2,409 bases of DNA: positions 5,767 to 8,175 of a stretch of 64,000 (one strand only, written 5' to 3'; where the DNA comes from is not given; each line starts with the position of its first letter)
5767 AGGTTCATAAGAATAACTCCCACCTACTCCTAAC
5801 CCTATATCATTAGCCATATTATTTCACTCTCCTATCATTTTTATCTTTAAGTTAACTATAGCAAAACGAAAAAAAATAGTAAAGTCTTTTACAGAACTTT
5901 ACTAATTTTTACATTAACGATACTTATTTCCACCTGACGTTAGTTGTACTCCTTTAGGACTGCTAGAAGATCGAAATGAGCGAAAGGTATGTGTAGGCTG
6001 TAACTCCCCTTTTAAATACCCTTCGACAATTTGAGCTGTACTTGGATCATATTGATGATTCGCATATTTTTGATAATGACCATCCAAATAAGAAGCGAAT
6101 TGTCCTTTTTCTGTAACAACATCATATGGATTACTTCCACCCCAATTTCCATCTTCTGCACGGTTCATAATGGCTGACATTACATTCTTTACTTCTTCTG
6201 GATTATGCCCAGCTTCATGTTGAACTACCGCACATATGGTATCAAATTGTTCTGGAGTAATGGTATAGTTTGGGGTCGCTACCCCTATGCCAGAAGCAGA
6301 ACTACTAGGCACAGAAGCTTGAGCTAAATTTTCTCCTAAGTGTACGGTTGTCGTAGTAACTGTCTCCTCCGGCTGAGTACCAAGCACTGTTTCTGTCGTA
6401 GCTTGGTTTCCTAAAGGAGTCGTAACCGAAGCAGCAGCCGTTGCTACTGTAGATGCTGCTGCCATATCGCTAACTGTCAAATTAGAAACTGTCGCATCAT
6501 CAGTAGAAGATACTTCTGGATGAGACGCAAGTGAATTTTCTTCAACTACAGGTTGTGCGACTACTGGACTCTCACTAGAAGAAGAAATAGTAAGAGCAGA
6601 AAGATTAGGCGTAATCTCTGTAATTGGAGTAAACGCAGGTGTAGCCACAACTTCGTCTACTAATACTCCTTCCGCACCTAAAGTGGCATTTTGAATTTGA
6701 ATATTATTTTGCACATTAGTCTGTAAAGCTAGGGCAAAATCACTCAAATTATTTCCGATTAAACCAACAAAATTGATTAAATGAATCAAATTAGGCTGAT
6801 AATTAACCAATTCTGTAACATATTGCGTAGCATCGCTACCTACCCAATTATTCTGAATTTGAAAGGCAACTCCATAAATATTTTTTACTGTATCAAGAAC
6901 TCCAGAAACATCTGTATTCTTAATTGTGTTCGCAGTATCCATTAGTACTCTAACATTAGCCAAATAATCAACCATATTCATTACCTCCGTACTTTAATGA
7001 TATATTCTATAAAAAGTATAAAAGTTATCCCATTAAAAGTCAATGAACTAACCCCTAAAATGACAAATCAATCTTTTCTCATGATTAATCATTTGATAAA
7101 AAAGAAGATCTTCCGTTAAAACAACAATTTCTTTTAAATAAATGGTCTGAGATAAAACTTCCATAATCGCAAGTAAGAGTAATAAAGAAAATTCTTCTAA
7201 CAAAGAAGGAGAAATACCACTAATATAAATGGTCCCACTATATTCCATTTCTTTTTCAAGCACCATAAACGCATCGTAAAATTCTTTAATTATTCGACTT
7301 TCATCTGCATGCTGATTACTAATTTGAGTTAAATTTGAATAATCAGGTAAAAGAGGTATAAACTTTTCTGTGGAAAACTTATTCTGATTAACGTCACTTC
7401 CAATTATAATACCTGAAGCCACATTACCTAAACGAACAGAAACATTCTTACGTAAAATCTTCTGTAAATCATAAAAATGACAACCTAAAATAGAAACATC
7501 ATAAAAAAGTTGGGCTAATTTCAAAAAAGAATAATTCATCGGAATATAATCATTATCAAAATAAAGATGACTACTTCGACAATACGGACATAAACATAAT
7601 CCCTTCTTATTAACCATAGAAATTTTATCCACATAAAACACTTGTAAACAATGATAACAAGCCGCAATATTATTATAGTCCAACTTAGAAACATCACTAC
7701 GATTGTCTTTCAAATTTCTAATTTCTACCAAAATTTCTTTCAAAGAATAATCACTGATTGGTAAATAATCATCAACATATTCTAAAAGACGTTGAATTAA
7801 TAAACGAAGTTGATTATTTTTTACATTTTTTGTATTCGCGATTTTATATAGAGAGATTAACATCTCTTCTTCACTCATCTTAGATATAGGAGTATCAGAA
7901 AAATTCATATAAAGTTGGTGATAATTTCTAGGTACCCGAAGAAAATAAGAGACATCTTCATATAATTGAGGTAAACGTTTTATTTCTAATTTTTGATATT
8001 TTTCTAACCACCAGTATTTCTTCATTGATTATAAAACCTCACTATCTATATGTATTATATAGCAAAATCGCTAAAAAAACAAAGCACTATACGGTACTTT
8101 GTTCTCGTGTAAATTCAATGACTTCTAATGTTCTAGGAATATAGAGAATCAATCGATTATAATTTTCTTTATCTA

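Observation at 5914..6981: WXG100-like N-terminal domain fused to a SleB-type peptidoglycan hydrolase at the head of a T7SS effector operon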

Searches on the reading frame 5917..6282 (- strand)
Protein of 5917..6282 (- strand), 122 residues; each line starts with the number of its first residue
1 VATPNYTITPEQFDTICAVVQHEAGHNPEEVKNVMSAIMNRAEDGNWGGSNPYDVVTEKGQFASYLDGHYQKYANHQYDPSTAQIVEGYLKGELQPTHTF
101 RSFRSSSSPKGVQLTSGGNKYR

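Call 24: find_homologous_proteins(query=window:5917-6282:-, max_evalue=0.001)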
Query window:5917-6282:-: no candidate shares three 5-residue words with the query. No homologue found.

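Call 28: find_homologous_proteins(query=A3, max_evalue=0.001)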
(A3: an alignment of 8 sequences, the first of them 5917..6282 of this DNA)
Query A3 (8 sequences) (122 aa, profile of the alignment): 11 proteins with E <= 0.001 among 8000 candidates.
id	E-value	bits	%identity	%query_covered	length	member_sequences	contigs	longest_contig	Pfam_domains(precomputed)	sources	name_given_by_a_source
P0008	1.1e-148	512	45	76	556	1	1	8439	PF03990.21,PF07486.18,PF07501.18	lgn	-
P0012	3.2e-148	511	45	76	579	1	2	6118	PF03990.21,PF07486.18,PF07501.18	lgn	-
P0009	4.2e-148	510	45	76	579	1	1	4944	PF03990.21,PF07486.18,PF07501.18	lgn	-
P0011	2.3e-144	498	45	76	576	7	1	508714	PF03990.21,PF07486.18,PF07501.18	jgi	-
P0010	1.2e-143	496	45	76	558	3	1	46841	PF03990.21,PF07486.18,PF07501.18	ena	-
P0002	7.6e-71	257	96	100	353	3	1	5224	PF07486.18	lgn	-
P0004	9.4e-71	257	95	100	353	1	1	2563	PF07486.18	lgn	-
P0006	1.0e-70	256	88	100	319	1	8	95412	PF07486.18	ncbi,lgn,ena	-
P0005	1.9e-70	256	94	100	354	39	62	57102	PF07486.18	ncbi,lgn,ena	-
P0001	3.6e-70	255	100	100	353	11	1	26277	PF07486.18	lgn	-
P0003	1.5e-69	253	96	100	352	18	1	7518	PF07486.18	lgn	-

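Call 35: search_solved_structures(query=A3, max_evalue=1, show_alignments=3)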
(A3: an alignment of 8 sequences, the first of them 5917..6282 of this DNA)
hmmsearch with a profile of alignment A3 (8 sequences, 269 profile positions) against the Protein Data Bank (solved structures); distinct sequences matched with E-value up to 1: 2.
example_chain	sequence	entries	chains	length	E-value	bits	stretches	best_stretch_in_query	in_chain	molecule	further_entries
9r2l_A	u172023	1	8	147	0.29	13.8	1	16-86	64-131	N37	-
3tm8_A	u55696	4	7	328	0.35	13.6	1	31-136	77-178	Uncharacterized protein | Uncharacterized protein Bd1817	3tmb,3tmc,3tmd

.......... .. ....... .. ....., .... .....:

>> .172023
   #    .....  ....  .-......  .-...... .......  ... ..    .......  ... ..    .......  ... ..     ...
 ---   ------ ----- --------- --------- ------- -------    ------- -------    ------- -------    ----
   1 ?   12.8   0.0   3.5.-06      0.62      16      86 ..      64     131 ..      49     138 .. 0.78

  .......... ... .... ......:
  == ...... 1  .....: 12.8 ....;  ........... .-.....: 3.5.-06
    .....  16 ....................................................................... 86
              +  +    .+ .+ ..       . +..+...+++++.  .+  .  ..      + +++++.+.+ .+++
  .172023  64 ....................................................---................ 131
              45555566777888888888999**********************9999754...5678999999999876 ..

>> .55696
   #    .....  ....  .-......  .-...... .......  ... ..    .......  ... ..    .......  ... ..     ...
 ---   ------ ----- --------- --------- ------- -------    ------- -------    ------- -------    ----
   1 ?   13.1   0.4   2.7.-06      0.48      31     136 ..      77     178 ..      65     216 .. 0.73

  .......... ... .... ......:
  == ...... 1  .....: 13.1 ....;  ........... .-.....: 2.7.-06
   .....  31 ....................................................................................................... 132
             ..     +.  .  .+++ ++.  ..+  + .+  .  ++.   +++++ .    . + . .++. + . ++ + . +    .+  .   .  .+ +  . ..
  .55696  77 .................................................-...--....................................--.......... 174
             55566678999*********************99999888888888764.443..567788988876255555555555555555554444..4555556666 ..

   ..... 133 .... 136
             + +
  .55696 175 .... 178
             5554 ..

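Call 38: search_solved_structures(query=A4, max_evalue=10, show_alignments=4)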
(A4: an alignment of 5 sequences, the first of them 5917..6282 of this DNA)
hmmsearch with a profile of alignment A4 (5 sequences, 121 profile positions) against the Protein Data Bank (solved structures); distinct sequences matched with E-value up to 10: 2.
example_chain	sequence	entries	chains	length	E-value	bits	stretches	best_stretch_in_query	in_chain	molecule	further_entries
5i8l_A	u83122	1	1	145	0.04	17.4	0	28-58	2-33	Lysozyme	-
7tv2_A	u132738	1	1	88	1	12.8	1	58-89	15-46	Capsid protein p24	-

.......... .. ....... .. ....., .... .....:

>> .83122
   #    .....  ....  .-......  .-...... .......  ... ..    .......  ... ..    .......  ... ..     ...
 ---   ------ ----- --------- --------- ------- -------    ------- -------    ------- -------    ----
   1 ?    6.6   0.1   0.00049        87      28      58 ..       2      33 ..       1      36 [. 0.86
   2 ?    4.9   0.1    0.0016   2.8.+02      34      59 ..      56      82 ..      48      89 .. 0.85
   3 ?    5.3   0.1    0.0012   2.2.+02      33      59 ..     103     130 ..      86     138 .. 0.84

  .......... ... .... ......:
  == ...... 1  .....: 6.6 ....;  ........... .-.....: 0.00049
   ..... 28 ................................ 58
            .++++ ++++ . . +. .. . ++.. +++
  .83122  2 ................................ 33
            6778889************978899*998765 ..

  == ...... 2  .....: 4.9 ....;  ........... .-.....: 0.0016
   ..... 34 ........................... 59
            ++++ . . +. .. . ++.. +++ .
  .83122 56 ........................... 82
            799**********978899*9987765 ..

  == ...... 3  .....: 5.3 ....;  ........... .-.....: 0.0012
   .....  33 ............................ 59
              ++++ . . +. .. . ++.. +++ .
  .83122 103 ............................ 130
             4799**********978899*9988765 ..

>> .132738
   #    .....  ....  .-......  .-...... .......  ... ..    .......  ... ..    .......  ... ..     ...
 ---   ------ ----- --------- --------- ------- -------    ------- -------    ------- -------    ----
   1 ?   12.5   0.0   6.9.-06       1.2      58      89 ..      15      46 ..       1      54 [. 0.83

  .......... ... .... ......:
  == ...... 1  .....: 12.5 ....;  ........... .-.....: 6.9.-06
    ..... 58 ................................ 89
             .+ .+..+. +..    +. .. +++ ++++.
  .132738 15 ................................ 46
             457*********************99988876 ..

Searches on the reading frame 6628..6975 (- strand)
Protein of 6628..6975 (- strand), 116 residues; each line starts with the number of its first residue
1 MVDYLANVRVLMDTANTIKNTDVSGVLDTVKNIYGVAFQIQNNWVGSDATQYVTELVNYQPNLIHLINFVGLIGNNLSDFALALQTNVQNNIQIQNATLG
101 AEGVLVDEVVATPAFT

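Call 21: search_solved_structures(query=A2, max_evalue=10, show_alignments=3)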
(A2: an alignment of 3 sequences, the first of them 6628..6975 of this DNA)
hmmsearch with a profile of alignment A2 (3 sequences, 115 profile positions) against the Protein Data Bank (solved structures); distinct sequences matched with E-value up to 10: 0.

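Call 29: predict_structure(alignment_id=A2)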
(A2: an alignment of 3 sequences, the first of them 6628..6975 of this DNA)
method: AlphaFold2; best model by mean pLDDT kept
length: 116 residues; sequences in the alignment: 3
mean_pLDDT: 41.6   pTM: 0.31
mean pLDDT of the five models: 41.6, 41.3, 41.0, 40.7, 40.7
residues with pLDDT >= 90: 0; 70-90: 0; 50-70: 5; < 50: 111
segments of 3 or more residues with pLDDT < 50: 1-47, 49-53, 60-116
pLDDT, mean of each block of 10 residues (from residue 1): 33 37 40 46 44 49 48 41 47 45 37 28
secondary structure, 60 per line:
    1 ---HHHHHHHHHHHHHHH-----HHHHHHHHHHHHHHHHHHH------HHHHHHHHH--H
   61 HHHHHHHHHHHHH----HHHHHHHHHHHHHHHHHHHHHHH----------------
elements in order: H4-18 H24-42 H49-57 H60-73 H78-100

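Call 30: search_protein_representatives(alignment_id=A2)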
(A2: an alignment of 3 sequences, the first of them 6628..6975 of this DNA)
Query: 3 sequences, 115 profile positions. Proteins with E-value up to 0.001 (for the whole library): 7; up to 1e-10: 3; up to 1e-30: 2. The best 7 are listed.
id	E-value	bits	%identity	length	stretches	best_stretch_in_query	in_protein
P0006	1.6e-63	228.2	-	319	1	1-115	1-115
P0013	1.6e-53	195.9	-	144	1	1-107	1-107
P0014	6.2e-12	61.9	-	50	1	1-50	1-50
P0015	4.7e-07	46.1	-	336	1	3-113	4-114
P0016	5.9e-07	45.8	-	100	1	4-85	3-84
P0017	2.7e-04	37.2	-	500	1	1-25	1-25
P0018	2.8e-04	37.2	-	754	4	28-58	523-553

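Call 32: search_protein_families(library=pfam, proteins=[P0015, P0016, P0017], max_evalue=0.1)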
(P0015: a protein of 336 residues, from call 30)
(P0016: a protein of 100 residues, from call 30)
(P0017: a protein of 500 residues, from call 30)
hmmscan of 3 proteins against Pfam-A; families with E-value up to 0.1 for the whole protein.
P0015 (336 aa): 4 families
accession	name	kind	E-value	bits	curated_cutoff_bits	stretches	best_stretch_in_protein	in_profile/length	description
PF06013.18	WXG100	-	2.5e-05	24.9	27.3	1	10-87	7-83/86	Proteins of 100 residues with WXG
PF00823.25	PPE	-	0.00086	19.8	26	1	11-112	22-109/165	PPE family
PF25547.1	WXG100_2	-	0.0072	16.8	27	1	24-123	42-142/150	WXG100 like domain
PF22514.2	EXPB1_D1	-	0.022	15.6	27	1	204-267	2-68/141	EXPB1-like domain 1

P0016 (100 aa): 1 family
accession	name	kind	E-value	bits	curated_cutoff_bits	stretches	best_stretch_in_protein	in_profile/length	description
PF06013.18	WXG100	-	1.1e-08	35.6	27.3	1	18-87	16-85/86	Proteins of 100 residues with WXG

P0017 (500 aa): 14 families
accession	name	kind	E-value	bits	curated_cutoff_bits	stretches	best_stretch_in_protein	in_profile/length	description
PF01131.25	Topoisom_bac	-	2.2e-64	218.4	35.1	1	109-348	180-410/411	DNA topoisomerase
PF01396.24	Zn_ribbon_Top1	-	2e-30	104.7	32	2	378-413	2-37/39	Topoisomerase DNA binding C4 zinc finger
PF13408.12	Zn_ribbon_recom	-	3.2e-07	31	25.3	2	457-485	6-35/58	Recombinase zinc beta ribbon domain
PF02150.21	Zn_ribbon_RPB9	-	5e-06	26.7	25.2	1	457-486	2-29/36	RNA polymerases M/15 Kd subunit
PF03119.21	DNA_ligase_ZBD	-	5e-05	23.5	25.8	0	418-446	1-25/27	NAD-dependent DNA ligase C4 zinc finger domain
PF13240.11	Zn_Ribbon_1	-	0.0023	18.1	25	0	418-424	15-21/23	zinc-ribbon domain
PF17848.7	Zn_ribbon_ACC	-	0.0088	16.7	24.5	0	417-429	2-14/26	Acetyl-CoA carboxylase zinc finger domain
PF09723.15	Zn_ribbon_8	-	0.012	16.1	34.4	0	413-429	24-39/41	Zinc ribbon domain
PF24292.1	DUF7479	-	0.016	15.8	27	0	412-436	26-50/60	Domain of unknown function (DUF7479)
PF13453.11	Zn_ribbon_TFIIB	-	0.03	14.2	22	0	418-436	1-19/41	Transcription factor zinc-finger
PF25213.1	HVO_A0261_N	-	0.038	14.3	35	1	279-321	39-81/86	HVO_A0261 N-terminal domain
PF22289.1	DmmA-like_C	-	0.058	13.8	27.4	0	376-390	17-31/44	Dimethylamine monooxygenase subunit DmmA-like, C-terminal domain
PF08063.17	Zn_ribbon_PADR1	-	0.059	13.6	25.1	0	417-443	3-25/42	PADR1 domain, zinc ribbon fold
PF14354.12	Lar_restr_allev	-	0.079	13.7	28.6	0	459-486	6-33/58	Restriction alleviation protein Lar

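Call 34: find_encoding_contigs(protein=P0015, flank=10000, max_places=4)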
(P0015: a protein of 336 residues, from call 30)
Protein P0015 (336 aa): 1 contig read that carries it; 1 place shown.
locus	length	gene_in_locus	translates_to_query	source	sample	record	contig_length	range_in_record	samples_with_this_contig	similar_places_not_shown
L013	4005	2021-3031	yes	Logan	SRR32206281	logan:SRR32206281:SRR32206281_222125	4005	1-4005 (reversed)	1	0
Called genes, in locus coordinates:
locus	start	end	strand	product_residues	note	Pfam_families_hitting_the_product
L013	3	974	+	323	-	?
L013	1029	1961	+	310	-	-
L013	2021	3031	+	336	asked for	-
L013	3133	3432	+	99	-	PF06013:WXG100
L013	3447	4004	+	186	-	?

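Call 60: search_protein_families(library=pfam, proteins=[L013:354-974:+, L013:1029-1961:+], max_evalue=0.01)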
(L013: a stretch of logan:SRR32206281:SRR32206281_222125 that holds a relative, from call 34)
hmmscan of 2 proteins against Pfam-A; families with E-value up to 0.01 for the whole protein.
L013:354-974:+ (206 aa): 0 families

L013:1029-1961:+ (310 aa): 0 families

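Call 66: search_protein_families(library=phrogs, proteins=[P0015], max_evalue=0.01)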
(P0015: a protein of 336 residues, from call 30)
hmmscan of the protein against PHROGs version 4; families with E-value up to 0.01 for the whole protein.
P0015 (336 aa): 1 family
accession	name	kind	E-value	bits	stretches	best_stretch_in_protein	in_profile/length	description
phrog_26552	-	unknown function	0.0089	16.6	0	198-251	53-103/206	-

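Call 92: search_protein_families(library=ncbifam, proteins=[P0015], max_evalue=1)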
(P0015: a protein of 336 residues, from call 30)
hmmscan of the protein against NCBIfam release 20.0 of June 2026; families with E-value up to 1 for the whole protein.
P0015 (336 aa): 2 families
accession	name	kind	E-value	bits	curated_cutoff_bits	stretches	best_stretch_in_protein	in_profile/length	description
TIGR03930.1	WXG100_ESAT6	subfamily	1.8e-05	24.8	44.85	1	12-87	9-83/90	WXG100 family type VII secretion target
NF008074.0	PRK10811.1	equivalog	0.88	7.2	908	1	81-187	855-962/1068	ribonuclease E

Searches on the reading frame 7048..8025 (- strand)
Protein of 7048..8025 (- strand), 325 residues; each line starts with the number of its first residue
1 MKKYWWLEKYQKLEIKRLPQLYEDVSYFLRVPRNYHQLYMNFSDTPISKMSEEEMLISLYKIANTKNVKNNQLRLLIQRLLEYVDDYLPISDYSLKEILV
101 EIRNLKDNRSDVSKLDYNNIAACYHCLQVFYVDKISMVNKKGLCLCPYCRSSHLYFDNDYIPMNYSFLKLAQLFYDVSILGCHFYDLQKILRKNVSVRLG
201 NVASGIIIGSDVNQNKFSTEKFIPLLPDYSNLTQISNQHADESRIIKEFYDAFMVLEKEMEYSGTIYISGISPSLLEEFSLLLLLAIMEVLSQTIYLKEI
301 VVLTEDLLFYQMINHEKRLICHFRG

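Call 3: search_protein_families(library=pfam, proteins=[window:7048-8025:-], max_evalue=1)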
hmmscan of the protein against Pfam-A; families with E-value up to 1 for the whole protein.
window:7048-8025:- (325 aa): 1 family
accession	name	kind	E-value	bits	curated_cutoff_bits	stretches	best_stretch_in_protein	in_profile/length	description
PF10497.14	zf-4CXXC_R1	-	0.036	14.7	22.7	1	117-151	30-64/99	Zinc-finger domain of monoamine-oxidase A repressor R1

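Call 4: search_protein_families(library=ncbifam, proteins=[window:7048-8025:-], max_evalue=1)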
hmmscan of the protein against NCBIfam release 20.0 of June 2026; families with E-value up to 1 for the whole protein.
window:7048-8025:- (325 aa): 0 families

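Call 66: search_protein_families(library=phrogs, proteins=[window:7048-8025:-], max_evalue=0.01)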
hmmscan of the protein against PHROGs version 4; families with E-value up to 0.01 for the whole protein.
window:7048-8025:- (325 aa): 0 families

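Call 87: find_related_loci(query=A8, collection=metagenome_contigs, flank=8000)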
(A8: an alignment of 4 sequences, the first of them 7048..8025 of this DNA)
Query A8 (325 aa) in metagenome_contigs; peptide patterns used: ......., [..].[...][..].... (x = any residue, [..] = any of these).
600 stretches matched a pattern (row limit reached: there are more); 5 encode a relative of the query (tblastn E <= 1e-3); 5 distinct loci.
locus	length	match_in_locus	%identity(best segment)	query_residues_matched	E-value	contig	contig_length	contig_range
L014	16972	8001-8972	82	1-324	2e-168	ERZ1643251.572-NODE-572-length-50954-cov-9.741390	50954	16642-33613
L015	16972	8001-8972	82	1-324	4e-168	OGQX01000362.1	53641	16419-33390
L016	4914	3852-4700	43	3-306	4e-59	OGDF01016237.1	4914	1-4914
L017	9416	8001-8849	43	3-306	1e-58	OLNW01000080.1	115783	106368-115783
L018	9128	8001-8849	43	3-306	1e-58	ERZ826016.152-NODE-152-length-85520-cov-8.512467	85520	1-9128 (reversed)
